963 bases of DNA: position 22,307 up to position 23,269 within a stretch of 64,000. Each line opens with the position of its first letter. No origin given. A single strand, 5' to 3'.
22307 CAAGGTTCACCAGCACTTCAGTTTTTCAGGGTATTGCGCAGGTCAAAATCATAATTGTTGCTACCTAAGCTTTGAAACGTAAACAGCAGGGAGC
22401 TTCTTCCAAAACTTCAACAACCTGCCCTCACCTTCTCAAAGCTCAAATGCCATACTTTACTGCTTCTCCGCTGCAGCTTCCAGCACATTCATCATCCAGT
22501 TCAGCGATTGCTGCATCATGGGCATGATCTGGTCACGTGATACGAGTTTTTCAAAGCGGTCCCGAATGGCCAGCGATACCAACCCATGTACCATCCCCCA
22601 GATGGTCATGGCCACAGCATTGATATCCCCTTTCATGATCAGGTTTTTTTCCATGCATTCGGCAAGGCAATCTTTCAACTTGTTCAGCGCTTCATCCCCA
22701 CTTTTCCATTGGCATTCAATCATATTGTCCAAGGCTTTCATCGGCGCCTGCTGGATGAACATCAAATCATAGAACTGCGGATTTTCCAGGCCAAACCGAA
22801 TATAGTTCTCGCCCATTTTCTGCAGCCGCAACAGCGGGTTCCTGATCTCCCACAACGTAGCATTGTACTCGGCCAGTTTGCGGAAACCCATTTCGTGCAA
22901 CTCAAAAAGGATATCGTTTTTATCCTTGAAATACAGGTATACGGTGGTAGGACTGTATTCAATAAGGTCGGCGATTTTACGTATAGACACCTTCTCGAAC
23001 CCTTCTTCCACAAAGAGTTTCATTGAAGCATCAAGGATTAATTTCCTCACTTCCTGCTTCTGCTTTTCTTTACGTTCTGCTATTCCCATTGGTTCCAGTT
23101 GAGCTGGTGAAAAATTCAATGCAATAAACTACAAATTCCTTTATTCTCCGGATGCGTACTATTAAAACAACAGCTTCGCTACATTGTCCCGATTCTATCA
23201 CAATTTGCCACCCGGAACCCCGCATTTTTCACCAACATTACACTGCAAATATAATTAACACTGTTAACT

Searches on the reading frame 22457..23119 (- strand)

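Call 95: search_protein_families(library=pfam, proteins=[window:22457-23119:-], max_evalue=0.0001)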
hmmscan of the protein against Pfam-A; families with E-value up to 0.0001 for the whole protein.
window:22457-23119:- (220 aa): 2 families
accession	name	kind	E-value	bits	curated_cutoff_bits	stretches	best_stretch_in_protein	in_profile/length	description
PF00440.29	TetR_N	-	3.7e-13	49.5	24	1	28-74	1-47/47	Bacterial regulatory proteins, tetR family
PF13305.11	TetR_C_33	-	5.9e-13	49.8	26.8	1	99-196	1-93/103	Tetracyclin repressor-like, C-terminal domain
